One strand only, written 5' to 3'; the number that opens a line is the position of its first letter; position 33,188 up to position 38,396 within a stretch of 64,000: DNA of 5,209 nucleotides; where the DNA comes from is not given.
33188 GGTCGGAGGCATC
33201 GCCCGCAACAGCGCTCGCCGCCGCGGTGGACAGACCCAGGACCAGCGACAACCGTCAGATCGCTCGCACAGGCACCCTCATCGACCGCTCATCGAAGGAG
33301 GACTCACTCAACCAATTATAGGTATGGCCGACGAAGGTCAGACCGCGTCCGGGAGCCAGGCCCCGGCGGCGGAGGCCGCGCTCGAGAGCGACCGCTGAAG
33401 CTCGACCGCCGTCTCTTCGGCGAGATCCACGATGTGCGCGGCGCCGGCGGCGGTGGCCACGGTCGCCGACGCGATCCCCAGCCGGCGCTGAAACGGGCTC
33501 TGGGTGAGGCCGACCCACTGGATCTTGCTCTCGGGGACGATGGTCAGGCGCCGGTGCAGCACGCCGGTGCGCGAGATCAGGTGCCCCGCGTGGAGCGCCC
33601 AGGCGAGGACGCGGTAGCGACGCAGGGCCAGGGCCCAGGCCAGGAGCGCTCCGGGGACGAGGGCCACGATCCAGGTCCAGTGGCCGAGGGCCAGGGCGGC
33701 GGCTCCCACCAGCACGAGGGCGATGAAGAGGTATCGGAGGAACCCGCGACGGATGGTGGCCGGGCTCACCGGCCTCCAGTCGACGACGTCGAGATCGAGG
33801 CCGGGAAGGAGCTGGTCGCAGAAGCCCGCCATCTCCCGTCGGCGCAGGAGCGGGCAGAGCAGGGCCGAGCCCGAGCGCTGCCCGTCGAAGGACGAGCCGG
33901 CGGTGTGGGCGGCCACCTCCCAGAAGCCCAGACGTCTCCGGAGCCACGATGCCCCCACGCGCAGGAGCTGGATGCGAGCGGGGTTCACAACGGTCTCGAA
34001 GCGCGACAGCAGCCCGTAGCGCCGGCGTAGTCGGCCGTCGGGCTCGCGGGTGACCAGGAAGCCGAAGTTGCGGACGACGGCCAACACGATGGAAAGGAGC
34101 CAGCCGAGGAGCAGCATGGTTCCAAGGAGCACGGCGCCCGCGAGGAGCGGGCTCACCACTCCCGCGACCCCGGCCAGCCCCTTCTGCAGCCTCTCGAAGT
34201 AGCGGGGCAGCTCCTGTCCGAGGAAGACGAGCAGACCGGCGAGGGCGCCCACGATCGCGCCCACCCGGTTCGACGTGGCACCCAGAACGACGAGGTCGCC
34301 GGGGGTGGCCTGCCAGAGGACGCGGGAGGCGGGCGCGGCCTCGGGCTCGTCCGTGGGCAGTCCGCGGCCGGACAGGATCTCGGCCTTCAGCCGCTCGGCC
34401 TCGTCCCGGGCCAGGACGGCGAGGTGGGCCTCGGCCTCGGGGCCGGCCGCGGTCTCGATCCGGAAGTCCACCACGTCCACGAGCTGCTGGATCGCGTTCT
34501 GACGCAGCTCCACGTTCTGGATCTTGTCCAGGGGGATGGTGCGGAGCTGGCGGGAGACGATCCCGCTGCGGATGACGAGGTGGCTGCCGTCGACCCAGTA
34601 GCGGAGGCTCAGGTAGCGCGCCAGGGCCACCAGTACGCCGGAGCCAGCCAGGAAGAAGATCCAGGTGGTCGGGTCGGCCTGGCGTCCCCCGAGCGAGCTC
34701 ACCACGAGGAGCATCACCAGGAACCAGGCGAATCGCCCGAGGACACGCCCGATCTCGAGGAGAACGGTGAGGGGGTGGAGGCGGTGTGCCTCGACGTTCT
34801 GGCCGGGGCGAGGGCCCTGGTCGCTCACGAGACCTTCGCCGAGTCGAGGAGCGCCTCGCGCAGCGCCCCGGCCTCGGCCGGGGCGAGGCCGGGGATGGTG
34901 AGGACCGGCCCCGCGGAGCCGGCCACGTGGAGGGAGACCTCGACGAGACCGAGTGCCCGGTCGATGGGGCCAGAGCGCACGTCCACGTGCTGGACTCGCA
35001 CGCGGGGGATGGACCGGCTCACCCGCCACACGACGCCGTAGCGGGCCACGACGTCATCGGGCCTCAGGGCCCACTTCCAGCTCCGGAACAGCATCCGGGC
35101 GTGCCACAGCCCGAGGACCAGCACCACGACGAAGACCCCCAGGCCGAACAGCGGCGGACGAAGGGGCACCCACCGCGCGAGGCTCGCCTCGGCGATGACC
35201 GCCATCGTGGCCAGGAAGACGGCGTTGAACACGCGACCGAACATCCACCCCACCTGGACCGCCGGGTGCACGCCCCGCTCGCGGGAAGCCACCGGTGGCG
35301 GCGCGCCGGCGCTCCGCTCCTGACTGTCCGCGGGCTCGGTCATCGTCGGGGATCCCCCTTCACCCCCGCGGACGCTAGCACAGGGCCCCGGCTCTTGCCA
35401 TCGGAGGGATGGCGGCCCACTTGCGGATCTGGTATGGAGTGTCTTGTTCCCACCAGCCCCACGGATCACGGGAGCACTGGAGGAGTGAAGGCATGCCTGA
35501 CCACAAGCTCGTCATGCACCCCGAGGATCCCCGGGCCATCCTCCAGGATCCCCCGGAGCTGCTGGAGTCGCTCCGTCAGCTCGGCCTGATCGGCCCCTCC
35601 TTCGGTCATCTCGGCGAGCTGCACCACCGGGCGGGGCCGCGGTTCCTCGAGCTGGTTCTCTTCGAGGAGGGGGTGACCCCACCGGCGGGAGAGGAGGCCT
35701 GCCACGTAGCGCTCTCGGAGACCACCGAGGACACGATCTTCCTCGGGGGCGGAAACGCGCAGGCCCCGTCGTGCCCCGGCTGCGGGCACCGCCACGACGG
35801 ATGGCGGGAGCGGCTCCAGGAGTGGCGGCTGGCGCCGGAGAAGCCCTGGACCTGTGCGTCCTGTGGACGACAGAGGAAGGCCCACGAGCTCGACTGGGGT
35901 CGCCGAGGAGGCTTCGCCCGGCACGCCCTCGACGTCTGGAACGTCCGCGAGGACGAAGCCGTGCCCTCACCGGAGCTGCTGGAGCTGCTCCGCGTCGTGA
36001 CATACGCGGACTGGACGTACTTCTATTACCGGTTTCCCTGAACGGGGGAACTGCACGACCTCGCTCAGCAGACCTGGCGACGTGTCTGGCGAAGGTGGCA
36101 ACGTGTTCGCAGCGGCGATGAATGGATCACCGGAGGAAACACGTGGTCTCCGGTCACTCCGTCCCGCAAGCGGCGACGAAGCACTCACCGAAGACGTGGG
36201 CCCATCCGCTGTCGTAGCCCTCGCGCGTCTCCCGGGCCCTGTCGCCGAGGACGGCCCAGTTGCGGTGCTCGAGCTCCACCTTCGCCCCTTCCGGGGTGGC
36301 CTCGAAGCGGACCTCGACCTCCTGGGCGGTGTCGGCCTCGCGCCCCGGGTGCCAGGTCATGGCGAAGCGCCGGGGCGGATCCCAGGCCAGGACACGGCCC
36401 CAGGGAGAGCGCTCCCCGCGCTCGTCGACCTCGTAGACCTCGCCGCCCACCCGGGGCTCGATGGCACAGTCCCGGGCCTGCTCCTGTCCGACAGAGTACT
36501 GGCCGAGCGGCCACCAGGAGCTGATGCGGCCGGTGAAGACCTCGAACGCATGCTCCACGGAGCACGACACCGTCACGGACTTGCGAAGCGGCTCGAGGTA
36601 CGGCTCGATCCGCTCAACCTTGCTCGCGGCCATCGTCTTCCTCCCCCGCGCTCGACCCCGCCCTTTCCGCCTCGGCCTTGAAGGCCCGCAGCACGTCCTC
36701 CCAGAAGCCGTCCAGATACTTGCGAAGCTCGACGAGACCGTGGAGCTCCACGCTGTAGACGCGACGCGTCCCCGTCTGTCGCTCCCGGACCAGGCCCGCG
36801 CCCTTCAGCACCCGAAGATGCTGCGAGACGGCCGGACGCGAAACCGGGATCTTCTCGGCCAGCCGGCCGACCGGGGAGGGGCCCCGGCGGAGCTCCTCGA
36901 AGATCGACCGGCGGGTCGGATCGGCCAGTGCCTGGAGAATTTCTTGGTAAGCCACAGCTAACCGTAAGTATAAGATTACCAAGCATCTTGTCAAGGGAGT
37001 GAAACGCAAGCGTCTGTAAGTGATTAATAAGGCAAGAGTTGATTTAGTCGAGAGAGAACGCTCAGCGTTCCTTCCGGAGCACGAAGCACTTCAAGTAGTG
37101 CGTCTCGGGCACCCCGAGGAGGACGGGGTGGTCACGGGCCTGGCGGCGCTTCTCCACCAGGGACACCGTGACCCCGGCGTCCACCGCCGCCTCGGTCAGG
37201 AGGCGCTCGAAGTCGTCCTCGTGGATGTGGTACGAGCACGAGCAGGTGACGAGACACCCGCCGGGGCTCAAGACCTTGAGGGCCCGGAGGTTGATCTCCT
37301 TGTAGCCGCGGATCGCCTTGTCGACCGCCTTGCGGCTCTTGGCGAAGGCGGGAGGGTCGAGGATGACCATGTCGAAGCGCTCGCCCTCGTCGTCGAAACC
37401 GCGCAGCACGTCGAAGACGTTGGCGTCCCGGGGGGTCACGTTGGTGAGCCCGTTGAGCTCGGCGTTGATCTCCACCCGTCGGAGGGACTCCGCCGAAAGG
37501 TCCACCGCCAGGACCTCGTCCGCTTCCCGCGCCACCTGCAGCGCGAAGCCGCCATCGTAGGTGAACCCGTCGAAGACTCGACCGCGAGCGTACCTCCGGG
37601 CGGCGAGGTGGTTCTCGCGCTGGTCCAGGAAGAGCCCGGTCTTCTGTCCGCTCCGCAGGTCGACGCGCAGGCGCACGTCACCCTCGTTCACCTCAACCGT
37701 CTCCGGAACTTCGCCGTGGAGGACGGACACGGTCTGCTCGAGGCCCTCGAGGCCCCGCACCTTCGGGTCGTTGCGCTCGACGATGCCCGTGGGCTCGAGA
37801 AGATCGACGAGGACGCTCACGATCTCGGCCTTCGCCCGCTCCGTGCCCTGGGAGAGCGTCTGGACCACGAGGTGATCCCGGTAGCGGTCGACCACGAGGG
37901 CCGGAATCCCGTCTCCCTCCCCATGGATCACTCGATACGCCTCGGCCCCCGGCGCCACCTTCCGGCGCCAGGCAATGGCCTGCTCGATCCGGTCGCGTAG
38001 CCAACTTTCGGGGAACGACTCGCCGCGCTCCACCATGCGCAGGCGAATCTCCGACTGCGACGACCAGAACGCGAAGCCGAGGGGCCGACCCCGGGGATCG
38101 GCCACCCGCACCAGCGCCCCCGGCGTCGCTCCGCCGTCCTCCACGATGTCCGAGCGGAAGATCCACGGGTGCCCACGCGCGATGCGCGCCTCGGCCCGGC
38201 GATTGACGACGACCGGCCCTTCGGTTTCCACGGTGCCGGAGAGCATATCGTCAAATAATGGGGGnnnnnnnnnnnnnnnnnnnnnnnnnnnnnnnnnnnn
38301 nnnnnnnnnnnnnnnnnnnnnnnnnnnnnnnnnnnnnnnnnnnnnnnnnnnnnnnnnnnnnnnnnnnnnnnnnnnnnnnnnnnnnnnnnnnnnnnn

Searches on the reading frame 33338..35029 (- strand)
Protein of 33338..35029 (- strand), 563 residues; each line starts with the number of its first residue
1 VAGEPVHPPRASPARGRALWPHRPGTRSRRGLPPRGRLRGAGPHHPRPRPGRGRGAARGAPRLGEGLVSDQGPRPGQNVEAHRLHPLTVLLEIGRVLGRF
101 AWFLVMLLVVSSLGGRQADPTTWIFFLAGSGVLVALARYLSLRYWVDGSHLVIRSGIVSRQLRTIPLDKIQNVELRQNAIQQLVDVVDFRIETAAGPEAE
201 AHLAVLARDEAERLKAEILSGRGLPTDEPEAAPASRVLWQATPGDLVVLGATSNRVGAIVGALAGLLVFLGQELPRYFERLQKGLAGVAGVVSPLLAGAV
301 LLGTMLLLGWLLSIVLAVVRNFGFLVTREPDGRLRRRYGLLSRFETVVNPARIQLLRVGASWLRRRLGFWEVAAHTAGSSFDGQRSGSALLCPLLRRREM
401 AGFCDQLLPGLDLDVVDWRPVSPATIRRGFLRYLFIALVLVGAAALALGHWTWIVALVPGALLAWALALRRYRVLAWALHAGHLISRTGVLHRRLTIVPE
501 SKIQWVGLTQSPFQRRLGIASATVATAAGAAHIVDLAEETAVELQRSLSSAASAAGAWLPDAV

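Call 9: search_protein_families(library=pfam, proteins=[window:33338-35029:-], max_evalue=0.01)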
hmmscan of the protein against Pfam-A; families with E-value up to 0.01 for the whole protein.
window:33338-35029:- (563 aa): 1 family
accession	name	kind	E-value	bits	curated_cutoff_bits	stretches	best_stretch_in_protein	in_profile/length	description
PF03703.20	bPH_2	-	1.2e-40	138.1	22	3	139-218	1-78/78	Bacterial PH domain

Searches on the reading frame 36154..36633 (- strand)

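Call 82: search_protein_families(library=pfam, proteins=[window:36154-36633:-], max_evalue=0.05)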
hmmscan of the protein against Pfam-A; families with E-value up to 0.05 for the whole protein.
window:36154-36633:- (159 aa): 1 family
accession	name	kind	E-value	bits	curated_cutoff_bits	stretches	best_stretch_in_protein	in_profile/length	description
PF08327.17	AHSA1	-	8.7e-11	42.6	22.1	1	24-140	2-113/125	Activator of Hsp90 ATPase homolog 1-like protein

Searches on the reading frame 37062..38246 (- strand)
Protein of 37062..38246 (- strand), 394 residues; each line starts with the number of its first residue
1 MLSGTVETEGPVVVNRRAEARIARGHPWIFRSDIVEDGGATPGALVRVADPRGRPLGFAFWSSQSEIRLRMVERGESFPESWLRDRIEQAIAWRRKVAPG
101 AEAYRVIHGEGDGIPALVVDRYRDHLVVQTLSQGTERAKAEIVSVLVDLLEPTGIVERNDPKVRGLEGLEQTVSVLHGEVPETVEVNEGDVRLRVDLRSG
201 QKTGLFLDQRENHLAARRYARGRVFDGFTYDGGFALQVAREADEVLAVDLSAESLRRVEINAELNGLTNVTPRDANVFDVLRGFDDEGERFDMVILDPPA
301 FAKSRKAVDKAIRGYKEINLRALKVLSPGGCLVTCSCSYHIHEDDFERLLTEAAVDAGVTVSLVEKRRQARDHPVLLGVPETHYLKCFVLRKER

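Call 45: search_protein_families(library=pfam, proteins=[window:37062-38246:-], max_evalue=0.0001)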
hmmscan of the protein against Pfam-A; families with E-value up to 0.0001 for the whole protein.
window:37062-38246:- (394 aa): 6 families
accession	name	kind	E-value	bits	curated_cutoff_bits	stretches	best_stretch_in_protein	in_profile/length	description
PF10672.15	Methyltrans_SAM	-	2.9e-20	73.1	27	1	172-345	74-247/286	S-adenosylmethionine-dependent methyltransferase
PF17785.7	PUA_3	-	1.6e-18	66.7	22.6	1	12-74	1-64/64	PUA-like domain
PF13847.12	Methyltransf_31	-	3.7e-09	36.9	27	1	231-346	14-127/145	Methyltransferase domain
PF01189.24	Methyltr_RsmB-F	-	3.5e-05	24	27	0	236-354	27-158/199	16S rRNA methyltransferase RsmB/F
PF03602.21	Cons_hypoth95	-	5e-05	23.5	24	1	219-306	40-128/182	Conserved hypothetical protein 95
PF13649.12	Methyltransf_25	-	9.3e-05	23.5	27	0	232-296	9-70/97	Methyltransferase domain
